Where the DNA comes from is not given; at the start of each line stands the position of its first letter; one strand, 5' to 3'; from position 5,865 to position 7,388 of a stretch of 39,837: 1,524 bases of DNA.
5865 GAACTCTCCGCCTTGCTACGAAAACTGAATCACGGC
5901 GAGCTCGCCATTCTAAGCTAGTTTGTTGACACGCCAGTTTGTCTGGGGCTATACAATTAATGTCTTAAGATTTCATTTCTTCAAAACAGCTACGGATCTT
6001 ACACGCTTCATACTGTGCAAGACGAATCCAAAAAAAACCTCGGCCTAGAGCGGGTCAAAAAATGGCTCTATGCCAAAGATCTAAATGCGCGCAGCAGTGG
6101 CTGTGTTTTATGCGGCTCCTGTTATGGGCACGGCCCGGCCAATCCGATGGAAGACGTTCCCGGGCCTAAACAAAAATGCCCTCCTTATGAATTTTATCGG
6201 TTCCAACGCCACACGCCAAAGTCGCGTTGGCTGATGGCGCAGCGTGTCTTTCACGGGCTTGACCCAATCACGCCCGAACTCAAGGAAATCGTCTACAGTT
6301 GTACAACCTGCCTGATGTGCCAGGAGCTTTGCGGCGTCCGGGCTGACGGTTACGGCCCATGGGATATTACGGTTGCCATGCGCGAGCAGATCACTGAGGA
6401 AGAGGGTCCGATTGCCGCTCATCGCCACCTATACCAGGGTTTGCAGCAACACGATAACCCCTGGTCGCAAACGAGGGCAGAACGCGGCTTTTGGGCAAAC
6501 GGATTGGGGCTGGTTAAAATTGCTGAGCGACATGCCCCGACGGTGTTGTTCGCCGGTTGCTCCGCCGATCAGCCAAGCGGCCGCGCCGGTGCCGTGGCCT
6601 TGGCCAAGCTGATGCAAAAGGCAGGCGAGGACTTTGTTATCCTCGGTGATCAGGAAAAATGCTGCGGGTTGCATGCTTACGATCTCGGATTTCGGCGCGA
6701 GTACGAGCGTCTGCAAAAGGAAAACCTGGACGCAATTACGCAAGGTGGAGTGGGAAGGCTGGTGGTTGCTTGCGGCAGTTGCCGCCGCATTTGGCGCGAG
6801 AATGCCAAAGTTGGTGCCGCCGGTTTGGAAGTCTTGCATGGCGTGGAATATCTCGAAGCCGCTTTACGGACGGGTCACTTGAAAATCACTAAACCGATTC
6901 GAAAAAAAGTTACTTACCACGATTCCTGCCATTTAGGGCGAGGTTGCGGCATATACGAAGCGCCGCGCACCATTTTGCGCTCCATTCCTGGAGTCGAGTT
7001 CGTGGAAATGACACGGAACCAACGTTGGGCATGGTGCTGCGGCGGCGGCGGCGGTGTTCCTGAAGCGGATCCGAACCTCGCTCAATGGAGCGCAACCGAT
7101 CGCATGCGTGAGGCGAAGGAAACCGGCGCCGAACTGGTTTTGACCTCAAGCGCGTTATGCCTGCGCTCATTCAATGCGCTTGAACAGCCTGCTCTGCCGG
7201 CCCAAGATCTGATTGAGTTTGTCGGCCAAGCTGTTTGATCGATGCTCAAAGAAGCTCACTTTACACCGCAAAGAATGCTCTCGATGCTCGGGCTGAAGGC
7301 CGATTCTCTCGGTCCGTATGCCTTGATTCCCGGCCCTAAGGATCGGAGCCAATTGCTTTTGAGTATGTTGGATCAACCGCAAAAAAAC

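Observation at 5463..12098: Candidate undescribed pathway: a DHAP-shunt-like nucleoside salvage core flanked by a CCG Fe-S protein and an acyl-CoA ligase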

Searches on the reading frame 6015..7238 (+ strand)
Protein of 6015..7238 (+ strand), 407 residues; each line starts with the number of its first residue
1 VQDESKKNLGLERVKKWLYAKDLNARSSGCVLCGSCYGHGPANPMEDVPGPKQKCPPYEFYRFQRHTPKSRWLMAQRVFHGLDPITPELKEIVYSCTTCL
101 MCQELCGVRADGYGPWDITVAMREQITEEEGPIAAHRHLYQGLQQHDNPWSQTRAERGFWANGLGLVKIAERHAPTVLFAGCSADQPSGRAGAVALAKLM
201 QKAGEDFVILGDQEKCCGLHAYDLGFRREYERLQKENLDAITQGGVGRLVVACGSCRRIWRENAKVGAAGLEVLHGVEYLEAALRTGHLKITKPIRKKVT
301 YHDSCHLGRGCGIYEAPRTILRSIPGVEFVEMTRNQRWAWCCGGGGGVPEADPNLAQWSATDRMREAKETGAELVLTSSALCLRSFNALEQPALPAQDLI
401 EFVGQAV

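Call 3: search_protein_families(library=pfam, proteins=[window:6015-7238:+], max_evalue=0.01)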
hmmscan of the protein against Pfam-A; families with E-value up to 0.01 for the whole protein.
window:6015-7238:+ (407 aa): 2 families
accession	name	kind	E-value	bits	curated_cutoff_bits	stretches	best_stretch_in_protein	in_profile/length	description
PF02754.22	CCG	-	1.1e-30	106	20.6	2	299-386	1-84/85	Cysteine-rich domain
PF13183.11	Fer4_8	-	2.7e-06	28.2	27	1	28-107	3-65/68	4Fe-4S dicluster domain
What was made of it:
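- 6015..7238 (+): HdrD/GlpC/TfrB-like iron-sulfur protein with two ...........-type motifs and two CCG domains. It is a Binatia-specific accessory gene. Pfam CCG 106 bits (2 stretches) and Fer4_8 28 bits (call 3).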

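Call 4: search_protein_families(library=ncbifam, proteins=[window:6015-7238:+], max_evalue=0.01)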
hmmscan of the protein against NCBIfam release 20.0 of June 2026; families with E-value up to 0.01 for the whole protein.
window:6015-7238:+ (407 aa): 12 families
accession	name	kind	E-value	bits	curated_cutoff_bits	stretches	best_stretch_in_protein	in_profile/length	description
NF004898.0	PRK06259.1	equivalog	1.7e-41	142.4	385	1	28-382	134-459/488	fumarate reductase (CoM/CoB) subunit TfrB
NF045670.1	quin_L_LdhH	equivalog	4e-28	98.1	800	1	173-383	466-682/706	L-lactate dehydrogenase (quinone) large subunit LdhH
NF045663.1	diclust_near_Sec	equivalog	6.1e-19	67.6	530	1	90-394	349-626/759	pyridine nucleotide-disulfide oxidoreductase/dicluster-binding protein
NF045724.1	ferredox_TmcB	equivalog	6.9e-19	67.7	735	1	197-380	208-398/430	electron transfer complex ferredoxin TmcB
NF045711.1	sulf_resp_HmcF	equivalog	2.1e-18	66.4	750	1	263-389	299-428/457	sulfate respiration complex iron-sulfur protein HmcF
NF045796.1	DsrK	equivalog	2.4e-15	56.1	400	1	88-351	112-377/453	sulfate reduction electron transfer complex DsrMKJOP subunit DsrK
NF008369.0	PRK11168.1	equivalog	1.4e-13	50.5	278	1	172-382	165-376/401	anaerobic glycerol-3-phosphate dehydrogenase subunit C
TIGR03379.1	glycerol3P_GlpC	equivalog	1.7e-09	36.9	279.9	1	197-382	184-373/397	anaerobic glycerol-3-phosphate dehydrogenase subunit GlpC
NF008434.0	PRK11274.1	equivalog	2.9e-08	33.1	333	1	177-405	171-405/409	glycolate oxidase subunit GlcF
TIGR03288.1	CoB_CoM_SS_B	equivalog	0.00017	21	345.15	1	279-386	126-237/290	CoB--CoM heterodisulfide reductase subunit B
NF009227.0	PRK12577.1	equivalog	0.00062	18.5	349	1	27-126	151-238/330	succinate dehydrogenase/fumarate reductase iron-sulfur subunit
TIGR00384.1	dhsB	subfamily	0.0012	18.3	88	1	25-107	137-209/222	succinate dehydrogenase and fumarate reductase iron-sulfur protein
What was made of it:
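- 6015..7238 (+): NCBIfam TfrB 142 bits, far below its 385 cutoff (call 4).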

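Call 41: search_solved_structures(query=window:6015-7235:+, show_alignments=1, max_evalue=0.001)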
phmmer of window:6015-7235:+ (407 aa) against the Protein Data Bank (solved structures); distinct sequences matched with E-value up to 0.001: 3.
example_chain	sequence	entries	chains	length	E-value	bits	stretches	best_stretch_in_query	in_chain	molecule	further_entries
9ojn_A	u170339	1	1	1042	5.6e-25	91.5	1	91-382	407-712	Iron-sulfur-binding reductase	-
8rvv_B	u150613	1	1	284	0.00018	23.9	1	279-387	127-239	H(2):CoB-CoM heterodisulfide,ferredoxin reductase subunit B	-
8rvu_b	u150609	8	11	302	0.00022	23.7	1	279-387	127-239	H(2):CoB-CoM heterodisulfide,ferredoxin reductase subunit B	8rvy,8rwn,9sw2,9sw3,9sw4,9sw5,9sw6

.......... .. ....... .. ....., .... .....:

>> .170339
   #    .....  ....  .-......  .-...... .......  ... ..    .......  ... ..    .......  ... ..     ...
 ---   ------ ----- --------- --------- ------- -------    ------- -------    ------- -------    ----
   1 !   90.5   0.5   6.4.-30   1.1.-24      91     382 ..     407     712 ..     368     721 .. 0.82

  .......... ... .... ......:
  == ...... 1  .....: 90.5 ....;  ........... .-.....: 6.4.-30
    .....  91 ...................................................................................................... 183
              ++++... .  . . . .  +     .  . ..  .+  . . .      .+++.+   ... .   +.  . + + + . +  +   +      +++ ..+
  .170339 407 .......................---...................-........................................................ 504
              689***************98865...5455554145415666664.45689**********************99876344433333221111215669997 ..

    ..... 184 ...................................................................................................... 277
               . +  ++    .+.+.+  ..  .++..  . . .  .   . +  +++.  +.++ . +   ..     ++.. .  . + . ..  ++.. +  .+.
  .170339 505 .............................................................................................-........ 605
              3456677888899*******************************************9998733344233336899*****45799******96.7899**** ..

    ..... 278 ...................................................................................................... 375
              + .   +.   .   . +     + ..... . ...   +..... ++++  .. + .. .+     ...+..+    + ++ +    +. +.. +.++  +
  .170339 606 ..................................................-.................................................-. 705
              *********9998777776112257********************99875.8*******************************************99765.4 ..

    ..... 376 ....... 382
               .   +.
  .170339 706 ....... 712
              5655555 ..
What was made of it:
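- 6015..7238 (+): The best PDB hit is 9ojn 'iron-sulfur-binding reductase' at 91 bits, then HdrB at 24 bits (call 41).
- Closest known: HdrD / GlpC / GlcF / TfrB / EtfD-type CCG iron-sulfur proteins. Same: The architecture matches: a 2x[4Fe-4S] ferredoxin-like N-terminus followed by two CCG domains (calls 3, 4, 41).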
